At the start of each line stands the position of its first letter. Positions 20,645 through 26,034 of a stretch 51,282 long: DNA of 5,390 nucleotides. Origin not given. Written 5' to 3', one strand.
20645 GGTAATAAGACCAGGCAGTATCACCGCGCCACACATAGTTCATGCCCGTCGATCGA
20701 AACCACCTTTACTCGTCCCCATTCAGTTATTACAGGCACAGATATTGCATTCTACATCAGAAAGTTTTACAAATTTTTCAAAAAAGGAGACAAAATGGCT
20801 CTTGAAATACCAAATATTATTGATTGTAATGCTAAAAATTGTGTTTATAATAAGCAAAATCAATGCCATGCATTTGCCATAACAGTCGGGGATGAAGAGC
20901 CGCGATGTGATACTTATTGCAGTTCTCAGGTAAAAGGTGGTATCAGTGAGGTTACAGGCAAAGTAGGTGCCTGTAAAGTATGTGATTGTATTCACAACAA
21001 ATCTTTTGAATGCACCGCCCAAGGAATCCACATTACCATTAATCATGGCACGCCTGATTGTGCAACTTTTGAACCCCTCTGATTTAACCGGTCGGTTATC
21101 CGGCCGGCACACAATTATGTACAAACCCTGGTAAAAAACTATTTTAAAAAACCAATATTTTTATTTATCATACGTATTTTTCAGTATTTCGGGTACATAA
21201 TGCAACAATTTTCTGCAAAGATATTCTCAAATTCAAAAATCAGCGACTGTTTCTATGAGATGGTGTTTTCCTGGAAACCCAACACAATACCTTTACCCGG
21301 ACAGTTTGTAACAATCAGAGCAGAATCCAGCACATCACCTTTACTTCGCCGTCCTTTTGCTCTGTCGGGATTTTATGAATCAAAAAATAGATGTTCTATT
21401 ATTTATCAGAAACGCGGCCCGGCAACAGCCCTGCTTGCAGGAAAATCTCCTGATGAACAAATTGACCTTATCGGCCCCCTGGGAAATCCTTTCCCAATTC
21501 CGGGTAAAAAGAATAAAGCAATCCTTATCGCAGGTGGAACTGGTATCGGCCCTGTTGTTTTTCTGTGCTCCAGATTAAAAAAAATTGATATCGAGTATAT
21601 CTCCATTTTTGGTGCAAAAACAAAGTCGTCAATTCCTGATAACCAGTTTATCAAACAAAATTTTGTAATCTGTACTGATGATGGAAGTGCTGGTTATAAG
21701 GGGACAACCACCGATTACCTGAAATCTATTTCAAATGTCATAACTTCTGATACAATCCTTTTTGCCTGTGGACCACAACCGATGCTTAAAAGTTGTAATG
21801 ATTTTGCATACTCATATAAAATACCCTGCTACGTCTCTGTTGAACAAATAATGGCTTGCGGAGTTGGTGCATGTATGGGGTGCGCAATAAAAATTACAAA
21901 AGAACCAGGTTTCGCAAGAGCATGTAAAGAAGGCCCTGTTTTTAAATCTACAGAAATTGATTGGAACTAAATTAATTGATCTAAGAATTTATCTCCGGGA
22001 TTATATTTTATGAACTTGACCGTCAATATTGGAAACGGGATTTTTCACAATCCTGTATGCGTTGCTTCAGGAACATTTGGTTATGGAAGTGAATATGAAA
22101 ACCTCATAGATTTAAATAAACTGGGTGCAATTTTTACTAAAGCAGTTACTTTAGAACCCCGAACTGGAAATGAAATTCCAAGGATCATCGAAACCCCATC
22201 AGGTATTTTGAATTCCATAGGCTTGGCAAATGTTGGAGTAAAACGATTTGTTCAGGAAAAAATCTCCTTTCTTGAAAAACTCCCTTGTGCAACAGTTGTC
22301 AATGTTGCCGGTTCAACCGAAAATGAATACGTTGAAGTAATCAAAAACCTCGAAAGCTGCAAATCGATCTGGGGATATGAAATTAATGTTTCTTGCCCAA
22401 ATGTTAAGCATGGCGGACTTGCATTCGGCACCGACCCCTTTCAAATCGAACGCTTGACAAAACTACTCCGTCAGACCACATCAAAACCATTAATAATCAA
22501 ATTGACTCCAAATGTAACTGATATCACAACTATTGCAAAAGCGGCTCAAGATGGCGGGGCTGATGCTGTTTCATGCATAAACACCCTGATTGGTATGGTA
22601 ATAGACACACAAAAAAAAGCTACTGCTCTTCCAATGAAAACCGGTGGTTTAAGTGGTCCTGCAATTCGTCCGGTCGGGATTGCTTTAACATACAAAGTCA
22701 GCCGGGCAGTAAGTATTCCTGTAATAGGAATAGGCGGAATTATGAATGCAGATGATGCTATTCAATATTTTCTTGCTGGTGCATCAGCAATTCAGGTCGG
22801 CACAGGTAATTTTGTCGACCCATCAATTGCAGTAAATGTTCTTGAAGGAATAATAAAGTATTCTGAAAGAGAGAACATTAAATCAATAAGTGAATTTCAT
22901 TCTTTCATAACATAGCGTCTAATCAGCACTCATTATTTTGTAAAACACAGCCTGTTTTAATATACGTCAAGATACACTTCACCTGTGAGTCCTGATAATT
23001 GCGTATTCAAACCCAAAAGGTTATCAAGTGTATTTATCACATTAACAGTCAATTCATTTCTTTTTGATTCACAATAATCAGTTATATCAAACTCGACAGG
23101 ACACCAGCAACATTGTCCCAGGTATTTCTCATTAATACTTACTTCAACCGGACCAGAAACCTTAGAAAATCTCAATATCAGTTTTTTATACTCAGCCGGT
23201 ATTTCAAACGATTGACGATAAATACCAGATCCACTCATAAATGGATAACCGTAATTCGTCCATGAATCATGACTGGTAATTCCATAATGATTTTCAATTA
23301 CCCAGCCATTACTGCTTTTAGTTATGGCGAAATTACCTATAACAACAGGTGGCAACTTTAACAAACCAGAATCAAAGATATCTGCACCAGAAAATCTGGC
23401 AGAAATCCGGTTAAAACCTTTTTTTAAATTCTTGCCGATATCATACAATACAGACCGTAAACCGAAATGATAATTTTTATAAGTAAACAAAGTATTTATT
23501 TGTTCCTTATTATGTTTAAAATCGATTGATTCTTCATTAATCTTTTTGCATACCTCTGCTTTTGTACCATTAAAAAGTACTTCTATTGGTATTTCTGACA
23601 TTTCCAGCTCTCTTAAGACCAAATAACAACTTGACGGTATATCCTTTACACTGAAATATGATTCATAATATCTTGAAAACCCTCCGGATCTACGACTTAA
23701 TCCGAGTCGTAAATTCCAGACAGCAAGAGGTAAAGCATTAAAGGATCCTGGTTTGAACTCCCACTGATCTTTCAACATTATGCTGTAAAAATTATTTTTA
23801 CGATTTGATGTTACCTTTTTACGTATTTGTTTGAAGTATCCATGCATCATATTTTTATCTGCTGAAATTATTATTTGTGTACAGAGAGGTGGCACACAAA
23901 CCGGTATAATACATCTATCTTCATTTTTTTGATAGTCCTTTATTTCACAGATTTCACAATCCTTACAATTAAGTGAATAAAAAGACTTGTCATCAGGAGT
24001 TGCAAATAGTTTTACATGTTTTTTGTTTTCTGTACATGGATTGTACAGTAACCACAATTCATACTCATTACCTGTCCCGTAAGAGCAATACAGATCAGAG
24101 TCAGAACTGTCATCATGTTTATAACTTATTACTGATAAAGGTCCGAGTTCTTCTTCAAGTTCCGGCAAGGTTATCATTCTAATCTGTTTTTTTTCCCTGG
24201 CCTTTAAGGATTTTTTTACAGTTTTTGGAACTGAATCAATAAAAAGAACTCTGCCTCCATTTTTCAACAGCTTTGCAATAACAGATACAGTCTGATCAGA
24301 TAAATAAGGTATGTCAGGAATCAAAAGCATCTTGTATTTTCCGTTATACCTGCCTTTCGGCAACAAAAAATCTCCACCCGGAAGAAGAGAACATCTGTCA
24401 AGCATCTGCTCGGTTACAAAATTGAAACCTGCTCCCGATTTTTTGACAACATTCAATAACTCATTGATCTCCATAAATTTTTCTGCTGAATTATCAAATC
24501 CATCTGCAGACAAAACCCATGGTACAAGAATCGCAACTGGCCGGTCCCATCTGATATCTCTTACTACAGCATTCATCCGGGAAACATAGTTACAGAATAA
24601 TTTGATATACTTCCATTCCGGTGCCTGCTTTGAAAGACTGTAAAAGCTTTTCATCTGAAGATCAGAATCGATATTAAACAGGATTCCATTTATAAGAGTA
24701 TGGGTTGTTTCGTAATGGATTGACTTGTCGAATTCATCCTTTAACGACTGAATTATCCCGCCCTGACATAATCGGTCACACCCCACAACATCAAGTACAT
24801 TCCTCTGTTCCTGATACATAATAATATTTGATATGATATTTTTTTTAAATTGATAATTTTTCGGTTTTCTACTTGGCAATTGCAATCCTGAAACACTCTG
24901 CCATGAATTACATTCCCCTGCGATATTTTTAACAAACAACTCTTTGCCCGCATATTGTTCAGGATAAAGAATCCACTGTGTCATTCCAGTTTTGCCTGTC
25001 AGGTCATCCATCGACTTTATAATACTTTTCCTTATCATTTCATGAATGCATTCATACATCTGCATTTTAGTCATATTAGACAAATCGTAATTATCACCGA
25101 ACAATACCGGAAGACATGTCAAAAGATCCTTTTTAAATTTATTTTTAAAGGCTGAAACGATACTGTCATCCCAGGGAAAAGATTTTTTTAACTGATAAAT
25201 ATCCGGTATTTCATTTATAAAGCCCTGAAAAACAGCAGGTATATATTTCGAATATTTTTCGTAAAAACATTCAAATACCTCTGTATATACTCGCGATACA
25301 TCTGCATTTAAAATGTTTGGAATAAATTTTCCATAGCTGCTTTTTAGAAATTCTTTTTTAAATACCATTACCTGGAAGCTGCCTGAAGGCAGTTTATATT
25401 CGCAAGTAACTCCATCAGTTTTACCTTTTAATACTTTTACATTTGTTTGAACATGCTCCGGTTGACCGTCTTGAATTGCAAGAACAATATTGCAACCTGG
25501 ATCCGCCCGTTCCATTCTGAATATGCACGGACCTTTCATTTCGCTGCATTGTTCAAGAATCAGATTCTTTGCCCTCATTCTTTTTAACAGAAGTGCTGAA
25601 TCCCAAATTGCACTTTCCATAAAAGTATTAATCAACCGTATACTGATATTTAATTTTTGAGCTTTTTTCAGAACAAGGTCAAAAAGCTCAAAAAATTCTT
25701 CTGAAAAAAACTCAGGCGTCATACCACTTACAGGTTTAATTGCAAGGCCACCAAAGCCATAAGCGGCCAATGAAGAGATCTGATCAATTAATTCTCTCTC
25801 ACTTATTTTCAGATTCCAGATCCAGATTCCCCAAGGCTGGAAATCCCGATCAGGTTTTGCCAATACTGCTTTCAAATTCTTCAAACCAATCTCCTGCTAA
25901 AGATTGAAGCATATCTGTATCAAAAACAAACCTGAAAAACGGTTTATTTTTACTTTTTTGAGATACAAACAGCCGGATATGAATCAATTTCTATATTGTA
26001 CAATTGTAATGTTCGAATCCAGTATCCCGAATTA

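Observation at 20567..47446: Family of diverged, locally GC-enriched noncoding elements (about 90-300 nt) that I cannot match to any known RNA or repeat class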

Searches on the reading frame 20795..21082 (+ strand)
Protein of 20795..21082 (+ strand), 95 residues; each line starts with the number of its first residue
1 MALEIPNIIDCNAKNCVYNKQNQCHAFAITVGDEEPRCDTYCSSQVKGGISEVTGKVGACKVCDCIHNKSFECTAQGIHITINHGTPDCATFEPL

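Call 13: search_protein_families(library=pfam, proteins=[window:20795-21082:+])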
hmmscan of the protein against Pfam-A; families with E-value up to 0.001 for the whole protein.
window:20795-21082:+ (95 aa): 1 family
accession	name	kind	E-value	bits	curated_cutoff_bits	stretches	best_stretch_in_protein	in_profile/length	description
PF07561.16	DUF1540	-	2.6e-12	47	22.1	2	9-44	1-39/40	Domain of Unknown Function (DUF1540)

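Call 16: find_encoding_contigs(protein=window:20795-21082:+, flank=3000, max_places=10)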
Protein window:20795-21082:+ (95 aa): 14 contigs read that carry it; 10 places shown.
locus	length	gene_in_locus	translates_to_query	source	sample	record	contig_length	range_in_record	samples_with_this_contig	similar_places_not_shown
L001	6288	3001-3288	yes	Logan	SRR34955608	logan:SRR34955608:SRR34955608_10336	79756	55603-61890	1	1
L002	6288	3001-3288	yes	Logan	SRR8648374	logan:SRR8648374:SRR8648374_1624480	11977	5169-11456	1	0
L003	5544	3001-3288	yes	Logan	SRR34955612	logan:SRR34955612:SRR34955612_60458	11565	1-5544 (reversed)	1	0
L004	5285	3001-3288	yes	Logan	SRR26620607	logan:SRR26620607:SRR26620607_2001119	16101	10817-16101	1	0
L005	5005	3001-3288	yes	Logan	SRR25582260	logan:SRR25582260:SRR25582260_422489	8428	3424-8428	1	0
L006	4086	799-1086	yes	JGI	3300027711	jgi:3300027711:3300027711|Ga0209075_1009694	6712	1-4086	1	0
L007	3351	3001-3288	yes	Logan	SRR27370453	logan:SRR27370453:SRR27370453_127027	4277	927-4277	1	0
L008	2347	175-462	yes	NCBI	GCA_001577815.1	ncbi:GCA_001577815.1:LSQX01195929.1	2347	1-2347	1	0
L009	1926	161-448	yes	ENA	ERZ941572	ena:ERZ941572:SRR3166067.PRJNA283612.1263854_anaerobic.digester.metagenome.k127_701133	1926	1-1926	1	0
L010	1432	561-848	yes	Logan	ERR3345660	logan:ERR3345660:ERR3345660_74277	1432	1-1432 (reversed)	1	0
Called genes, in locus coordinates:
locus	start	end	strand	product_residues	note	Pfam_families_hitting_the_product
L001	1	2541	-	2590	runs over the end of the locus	PF23914:TPR_CcmH_CycH (weak), PF14559:TPR_19 (weak), PF23914:TPR_CcmH_CycH, PF00515:TPR_1, PF07719:TPR_2 (weak), PF14559:TPR_19, PF14559:TPR_19, PF14559:TPR_19, +43 more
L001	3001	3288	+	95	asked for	PF07561:DUF1540 (weak)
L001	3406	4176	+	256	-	PF10418:DHODB_Fe-S_bind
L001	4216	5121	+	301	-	PF01180:DHO_dh, PF01207:Dus (faint), PF03060:NMO (weak)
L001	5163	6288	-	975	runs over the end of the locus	-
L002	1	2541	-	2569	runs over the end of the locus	?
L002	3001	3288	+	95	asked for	PF07561:DUF1540 (weak)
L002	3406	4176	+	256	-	PF10418:DHODB_Fe-S_bind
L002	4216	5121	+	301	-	PF01180:DHO_dh, PF01207:Dus (faint), PF03060:NMO (weak)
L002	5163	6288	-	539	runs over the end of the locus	PF02837:Glyco_hydro_2_N (faint)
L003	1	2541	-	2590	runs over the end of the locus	PF23914:TPR_CcmH_CycH (weak), PF14559:TPR_19 (weak), PF23914:TPR_CcmH_CycH, PF00515:TPR_1, PF07719:TPR_2 (weak), PF14559:TPR_19, PF14559:TPR_19, PF14559:TPR_19, +44 more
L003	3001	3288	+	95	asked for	PF07561:DUF1540 (weak)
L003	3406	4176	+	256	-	PF10418:DHODB_Fe-S_bind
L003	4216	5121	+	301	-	PF01180:DHO_dh, PF01207:Dus (faint), PF03060:NMO (weak)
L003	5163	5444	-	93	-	PF02837:Glyco_hydro_2_N (weak)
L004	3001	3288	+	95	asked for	PF07561:DUF1540 (weak)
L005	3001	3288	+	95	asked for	PF07561:DUF1540 (weak)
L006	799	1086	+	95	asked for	PF07561:DUF1540 (weak)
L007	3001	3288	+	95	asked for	PF07561:DUF1540 (weak)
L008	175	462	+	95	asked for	PF07561:DUF1540 (weak)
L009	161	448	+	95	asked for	PF07561:DUF1540 (weak)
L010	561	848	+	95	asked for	PF07561:DUF1540 (weak)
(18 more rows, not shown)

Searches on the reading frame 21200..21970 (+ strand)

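Call 13: search_protein_families(library=pfam, proteins=[window:21200-21970:+])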
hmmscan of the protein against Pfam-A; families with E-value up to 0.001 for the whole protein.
window:21200-21970:+ (256 aa): 1 family
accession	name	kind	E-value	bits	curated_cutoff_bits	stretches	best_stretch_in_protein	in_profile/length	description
PF10418.14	DHODB_Fe-S_bind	-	3e-14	52.9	23.9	1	215-253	1-40/41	Iron-sulfur cluster binding domain of dihydroorotate dehydrogenase B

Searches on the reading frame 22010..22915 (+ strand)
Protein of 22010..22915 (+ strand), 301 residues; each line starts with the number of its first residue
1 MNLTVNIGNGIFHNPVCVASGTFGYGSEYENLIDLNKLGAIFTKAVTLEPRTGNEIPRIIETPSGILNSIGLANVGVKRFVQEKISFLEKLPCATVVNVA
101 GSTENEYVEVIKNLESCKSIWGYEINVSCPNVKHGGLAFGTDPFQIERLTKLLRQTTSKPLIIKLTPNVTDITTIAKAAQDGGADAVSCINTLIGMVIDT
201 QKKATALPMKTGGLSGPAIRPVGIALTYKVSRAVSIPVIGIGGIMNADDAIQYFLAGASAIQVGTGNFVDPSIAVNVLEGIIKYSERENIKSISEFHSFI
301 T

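Call 13: search_protein_families(library=pfam, proteins=[window:22010-22915:+])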
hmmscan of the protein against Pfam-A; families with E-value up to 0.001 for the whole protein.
window:22010-22915:+ (301 aa): 3 families
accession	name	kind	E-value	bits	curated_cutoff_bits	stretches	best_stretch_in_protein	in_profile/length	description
PF01180.27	DHO_dh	-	4.2e-76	256.4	27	1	3-282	2-288/291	Dihydroorotate dehydrogenase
PF03060.21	NMO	-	6.4e-06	26.2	28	1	209-265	165-223/331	Nitronate monooxygenase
PF01207.24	Dus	-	1.3e-05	25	20.4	0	228-277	177-230/311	Dihydrouridine synthase (Dus)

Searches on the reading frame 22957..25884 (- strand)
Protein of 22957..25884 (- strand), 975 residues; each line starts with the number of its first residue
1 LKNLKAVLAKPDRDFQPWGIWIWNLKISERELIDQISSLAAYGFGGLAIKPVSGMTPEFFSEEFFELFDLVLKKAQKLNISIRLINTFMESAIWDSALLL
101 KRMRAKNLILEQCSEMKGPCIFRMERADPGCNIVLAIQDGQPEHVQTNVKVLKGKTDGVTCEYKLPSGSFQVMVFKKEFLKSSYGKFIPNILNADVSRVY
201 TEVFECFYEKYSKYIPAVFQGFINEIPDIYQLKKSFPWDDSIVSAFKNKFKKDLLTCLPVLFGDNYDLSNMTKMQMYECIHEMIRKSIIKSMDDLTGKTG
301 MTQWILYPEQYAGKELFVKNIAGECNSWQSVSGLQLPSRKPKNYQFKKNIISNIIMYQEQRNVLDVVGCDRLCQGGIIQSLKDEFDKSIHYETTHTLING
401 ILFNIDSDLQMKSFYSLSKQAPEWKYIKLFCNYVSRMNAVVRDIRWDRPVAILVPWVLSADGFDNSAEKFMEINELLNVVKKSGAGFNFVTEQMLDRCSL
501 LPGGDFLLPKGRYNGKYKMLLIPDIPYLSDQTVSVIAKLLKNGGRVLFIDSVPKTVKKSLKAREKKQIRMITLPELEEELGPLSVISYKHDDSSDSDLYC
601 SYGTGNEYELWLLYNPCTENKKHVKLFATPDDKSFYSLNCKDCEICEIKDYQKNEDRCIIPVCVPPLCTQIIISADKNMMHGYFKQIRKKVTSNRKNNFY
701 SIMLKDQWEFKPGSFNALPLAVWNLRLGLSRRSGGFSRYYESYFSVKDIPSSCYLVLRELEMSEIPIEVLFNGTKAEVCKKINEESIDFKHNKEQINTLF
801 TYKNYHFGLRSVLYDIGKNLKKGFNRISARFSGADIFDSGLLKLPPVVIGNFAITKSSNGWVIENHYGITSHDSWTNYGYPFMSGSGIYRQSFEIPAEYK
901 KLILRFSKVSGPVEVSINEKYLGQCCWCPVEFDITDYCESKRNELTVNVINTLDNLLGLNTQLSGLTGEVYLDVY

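Call 13: search_protein_families(library=pfam, proteins=[window:22957-25884:-])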
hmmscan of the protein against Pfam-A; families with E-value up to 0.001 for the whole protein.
window:22957-25884:- (975 aa): 2 families
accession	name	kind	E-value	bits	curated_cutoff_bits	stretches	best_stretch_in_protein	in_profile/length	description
PF02837.24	Glyco_hydro_2_N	-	2.5e-07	31.2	28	1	875-954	55-138/169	Glycosyl hydrolases family 2, sugar binding domain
PF22666.2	Glyco_hydro_2_N2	-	0.00087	19.8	27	0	888-954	51-122/167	Glycosyl hydrolase 2 galactose-binding domain-like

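Call 34: find_homologous_proteins(query=window:22957-25884:-, max_evalue=1e-50)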
Query window:22957-25884:- (975 aa): 23 proteins with E <= 1e-50 among 7913 candidates.
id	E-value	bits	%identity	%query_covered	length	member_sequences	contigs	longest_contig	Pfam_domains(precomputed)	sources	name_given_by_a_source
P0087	0.0e+0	2162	95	100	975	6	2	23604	-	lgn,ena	-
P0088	0.0e+0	2046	90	100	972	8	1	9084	PF02837.25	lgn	-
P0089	0.0e+0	1338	60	100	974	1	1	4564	-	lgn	-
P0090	2.4e-192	660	35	100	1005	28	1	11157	-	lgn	-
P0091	3.2e-190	653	36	100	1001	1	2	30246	-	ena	-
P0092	9.1e-180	618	35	100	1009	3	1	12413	-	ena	-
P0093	1.7e-175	604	35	98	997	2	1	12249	-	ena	-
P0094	8.2e-172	592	34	98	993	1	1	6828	-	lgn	-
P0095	1.2e-170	588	34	99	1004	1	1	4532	-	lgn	-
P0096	4.7e-154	533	33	99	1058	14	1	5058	-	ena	-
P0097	6.3e-154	533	32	100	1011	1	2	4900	-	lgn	-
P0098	4.1e-153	530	31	100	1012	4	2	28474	-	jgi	jgi:hypothetical protein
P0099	4.4e-153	530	33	99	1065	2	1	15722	-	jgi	-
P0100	2.7e-152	527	31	100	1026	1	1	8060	-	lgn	-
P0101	9.6e-152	525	31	100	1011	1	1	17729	PF17132.10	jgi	jgi:hypothetical protein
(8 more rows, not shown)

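Call 35: find_encoding_contigs(protein=P0087, flank=10000, max_places=2)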
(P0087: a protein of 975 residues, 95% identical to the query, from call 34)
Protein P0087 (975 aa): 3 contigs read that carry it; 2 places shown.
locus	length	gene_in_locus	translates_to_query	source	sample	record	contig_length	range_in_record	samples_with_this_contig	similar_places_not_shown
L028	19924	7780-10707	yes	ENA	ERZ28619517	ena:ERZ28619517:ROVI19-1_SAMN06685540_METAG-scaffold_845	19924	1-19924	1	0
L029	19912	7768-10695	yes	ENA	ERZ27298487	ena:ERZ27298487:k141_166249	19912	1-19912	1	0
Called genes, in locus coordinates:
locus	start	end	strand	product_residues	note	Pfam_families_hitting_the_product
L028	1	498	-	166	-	?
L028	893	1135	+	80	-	-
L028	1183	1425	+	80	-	-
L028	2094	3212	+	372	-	PF01553:Acyltransferase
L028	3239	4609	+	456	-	PF00359:PTS_EIIA_2, PF21755:DacZ_P, PF02457:DAC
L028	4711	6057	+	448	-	PF00342:PGI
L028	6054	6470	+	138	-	PF01894:YjbQ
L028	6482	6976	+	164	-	PF02481:DNA_processg_A (weak), PF18306:LDcluster4, PF03641:Lysine_decarbox (weak)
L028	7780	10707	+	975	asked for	-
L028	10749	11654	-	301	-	PF01180:DHO_dh, PF01207:Dus (faint), PF03060:NMO (faint)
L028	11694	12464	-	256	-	PF10418:DHODB_Fe-S_bind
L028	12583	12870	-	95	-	PF07561:DUF1540 (weak)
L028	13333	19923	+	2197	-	?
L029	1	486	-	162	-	?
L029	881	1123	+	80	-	-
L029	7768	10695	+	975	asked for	-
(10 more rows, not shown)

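Call 36: find_encoding_contigs(protein=P0088, flank=10000, max_places=2)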
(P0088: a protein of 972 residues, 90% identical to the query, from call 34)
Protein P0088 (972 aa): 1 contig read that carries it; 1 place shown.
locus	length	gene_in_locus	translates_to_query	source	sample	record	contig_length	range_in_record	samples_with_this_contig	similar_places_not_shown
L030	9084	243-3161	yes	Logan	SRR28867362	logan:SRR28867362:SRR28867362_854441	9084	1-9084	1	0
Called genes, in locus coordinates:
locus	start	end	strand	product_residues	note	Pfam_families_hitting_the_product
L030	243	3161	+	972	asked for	PF02837:Glyco_hydro_2_N (faint)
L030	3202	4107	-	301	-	PF01180:DHO_dh, PF01207:Dus (faint), PF03060:NMO (weak)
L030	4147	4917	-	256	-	PF10418:DHODB_Fe-S_bind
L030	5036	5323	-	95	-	PF07561:DUF1540 (weak)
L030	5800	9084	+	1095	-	?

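Call 37: find_encoding_contigs(protein=P0089, flank=10000, max_places=2)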
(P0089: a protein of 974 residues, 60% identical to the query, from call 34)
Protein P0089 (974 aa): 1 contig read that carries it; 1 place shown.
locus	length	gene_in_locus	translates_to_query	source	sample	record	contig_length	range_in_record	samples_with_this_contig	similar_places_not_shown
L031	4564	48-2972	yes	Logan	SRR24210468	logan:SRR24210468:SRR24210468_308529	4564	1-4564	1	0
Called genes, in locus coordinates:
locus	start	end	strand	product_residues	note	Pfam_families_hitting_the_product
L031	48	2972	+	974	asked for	-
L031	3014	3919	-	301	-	PF01180:DHO_dh, PF01207:Dus (faint), PF03060:NMO (weak)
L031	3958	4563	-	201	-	?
